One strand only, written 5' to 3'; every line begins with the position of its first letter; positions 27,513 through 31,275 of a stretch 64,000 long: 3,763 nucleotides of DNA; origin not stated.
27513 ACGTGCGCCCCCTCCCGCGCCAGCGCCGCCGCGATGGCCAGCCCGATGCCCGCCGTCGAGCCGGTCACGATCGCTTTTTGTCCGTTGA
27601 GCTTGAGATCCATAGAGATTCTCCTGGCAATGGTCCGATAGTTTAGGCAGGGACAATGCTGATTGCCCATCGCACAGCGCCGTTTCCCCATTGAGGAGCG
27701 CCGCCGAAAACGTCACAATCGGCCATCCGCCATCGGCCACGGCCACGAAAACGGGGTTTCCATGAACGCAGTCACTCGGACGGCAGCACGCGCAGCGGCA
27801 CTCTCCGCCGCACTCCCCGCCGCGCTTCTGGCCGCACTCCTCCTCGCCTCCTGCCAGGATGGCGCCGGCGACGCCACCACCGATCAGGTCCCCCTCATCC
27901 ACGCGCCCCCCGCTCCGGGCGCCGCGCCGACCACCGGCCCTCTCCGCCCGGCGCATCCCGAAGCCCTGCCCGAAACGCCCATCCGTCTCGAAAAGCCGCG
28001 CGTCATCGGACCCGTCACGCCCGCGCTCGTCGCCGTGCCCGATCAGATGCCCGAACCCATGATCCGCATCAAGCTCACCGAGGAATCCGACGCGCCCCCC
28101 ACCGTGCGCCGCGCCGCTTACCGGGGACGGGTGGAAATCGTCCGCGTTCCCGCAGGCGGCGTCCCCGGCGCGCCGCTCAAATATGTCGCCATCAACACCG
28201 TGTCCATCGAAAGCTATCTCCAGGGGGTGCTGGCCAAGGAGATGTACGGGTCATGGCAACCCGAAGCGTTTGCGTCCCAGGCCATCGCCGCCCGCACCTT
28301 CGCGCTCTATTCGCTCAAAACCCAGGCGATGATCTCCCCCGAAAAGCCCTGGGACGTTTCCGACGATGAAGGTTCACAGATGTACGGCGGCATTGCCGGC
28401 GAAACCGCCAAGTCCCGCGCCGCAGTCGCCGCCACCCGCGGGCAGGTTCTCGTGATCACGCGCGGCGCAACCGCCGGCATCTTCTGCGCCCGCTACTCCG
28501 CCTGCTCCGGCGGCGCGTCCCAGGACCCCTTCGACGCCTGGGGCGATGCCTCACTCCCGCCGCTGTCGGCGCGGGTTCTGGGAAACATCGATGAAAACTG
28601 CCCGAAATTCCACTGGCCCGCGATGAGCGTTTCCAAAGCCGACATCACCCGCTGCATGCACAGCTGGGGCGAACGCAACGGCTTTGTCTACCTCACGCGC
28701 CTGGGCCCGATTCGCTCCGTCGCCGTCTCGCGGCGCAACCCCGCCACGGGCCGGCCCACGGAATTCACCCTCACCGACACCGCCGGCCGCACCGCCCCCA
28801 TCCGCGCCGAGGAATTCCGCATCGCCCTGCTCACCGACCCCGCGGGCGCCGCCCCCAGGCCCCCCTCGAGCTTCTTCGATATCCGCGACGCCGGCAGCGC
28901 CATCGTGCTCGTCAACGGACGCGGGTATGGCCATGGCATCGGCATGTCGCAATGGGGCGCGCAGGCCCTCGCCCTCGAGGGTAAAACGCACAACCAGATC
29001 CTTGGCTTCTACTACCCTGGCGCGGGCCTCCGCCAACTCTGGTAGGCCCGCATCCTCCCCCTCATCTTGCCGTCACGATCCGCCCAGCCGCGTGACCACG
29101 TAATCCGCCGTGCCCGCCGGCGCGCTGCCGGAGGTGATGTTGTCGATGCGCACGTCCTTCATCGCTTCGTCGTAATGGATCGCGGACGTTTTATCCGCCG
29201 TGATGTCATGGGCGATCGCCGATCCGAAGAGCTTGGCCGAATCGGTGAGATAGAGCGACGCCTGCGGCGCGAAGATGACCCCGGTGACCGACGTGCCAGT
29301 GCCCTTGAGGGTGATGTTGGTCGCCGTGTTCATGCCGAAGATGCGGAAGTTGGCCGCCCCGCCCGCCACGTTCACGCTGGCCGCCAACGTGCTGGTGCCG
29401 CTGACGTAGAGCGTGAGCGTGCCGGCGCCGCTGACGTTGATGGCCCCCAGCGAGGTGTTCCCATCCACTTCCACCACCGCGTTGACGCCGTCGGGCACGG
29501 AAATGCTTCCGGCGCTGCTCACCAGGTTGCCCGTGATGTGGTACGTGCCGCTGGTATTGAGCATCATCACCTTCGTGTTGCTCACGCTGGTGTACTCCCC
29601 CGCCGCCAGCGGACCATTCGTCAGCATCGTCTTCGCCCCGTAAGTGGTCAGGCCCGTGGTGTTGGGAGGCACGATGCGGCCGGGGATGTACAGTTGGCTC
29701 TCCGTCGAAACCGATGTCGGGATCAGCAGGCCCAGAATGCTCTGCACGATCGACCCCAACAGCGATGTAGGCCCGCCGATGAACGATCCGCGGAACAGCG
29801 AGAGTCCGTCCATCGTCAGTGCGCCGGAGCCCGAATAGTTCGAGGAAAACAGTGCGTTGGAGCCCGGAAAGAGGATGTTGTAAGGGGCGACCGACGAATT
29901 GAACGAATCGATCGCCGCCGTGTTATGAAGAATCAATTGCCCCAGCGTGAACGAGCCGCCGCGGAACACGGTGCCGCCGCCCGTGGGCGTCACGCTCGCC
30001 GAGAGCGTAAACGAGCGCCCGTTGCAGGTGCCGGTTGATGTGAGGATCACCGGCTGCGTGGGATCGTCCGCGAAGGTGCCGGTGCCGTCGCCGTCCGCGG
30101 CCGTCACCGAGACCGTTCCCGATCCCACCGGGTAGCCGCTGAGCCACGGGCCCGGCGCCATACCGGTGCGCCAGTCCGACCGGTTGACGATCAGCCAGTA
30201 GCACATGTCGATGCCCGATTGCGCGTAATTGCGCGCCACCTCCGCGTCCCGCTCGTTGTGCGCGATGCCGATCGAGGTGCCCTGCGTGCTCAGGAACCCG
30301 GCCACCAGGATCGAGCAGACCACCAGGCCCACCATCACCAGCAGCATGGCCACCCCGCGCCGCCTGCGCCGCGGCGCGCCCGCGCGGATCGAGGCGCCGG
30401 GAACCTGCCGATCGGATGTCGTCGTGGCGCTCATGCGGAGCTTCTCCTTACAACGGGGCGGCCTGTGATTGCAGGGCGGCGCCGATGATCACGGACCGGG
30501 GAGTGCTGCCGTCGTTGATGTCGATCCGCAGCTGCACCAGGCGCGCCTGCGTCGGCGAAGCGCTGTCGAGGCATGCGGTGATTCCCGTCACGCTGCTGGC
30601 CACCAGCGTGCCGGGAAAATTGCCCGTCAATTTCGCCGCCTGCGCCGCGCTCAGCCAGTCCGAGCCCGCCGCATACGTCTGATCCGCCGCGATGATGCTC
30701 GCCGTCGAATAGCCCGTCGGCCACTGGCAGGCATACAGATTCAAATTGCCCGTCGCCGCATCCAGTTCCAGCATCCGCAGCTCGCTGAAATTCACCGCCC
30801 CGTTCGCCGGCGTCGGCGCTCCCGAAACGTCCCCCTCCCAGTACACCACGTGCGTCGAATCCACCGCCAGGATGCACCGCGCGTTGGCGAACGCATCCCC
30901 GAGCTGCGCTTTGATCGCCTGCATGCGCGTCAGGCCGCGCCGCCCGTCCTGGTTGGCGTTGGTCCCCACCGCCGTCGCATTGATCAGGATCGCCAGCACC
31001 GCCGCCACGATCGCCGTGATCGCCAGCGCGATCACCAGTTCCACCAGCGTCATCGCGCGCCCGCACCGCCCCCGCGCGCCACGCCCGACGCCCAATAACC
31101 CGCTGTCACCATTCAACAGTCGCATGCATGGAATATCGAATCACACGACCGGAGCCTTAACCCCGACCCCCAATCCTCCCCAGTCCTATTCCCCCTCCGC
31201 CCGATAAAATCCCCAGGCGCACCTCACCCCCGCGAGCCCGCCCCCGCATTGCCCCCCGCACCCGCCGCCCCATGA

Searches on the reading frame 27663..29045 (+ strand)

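Call 3: search_protein_families(library=pfam, proteins=[window:27663-29045:+], max_evalue=0.01)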
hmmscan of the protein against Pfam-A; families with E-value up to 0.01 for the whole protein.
window:27663-29045:+ (460 aa): 1 family
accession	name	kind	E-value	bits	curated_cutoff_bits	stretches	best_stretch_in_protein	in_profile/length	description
PF08486.15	SpoIID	-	1.3e-21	77.5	23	1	174-264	5-96/97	Stage II sporulation protein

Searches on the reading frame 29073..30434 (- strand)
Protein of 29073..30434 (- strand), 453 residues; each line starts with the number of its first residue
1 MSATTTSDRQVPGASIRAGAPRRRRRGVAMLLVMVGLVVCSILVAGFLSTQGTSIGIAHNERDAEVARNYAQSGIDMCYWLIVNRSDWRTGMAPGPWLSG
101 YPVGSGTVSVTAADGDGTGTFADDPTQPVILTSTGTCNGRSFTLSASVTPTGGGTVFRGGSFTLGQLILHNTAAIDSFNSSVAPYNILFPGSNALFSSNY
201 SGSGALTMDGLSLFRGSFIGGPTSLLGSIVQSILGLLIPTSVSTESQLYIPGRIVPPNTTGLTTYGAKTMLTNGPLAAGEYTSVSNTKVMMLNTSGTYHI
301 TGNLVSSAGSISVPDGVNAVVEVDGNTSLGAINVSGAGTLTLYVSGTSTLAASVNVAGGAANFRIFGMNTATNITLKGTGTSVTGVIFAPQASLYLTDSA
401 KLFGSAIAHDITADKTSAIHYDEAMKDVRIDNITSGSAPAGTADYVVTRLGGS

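Call 3: search_protein_families(library=pfam, proteins=[window:29073-30434:-], max_evalue=0.01)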
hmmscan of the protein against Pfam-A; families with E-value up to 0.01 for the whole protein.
window:29073-30434:- (453 aa): 1 family
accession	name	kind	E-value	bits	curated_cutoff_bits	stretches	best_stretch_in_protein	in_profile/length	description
PF23981.1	DUF7305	-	8.5e-21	75.1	27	1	293-427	46-184/185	Domain of unknown function (DUF7305)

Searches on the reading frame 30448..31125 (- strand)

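Call 3: search_protein_families(library=pfam, proteins=[window:30448-31125:-], max_evalue=0.01)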
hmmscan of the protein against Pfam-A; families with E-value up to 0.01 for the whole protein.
window:30448-31125:- (225 aa): 1 family
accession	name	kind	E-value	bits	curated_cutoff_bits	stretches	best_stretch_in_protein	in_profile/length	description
PF07963.17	N_methyl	-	9.3e-06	25.4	21.2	1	23-44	5-26/27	Prokaryotic N-terminal methylation motif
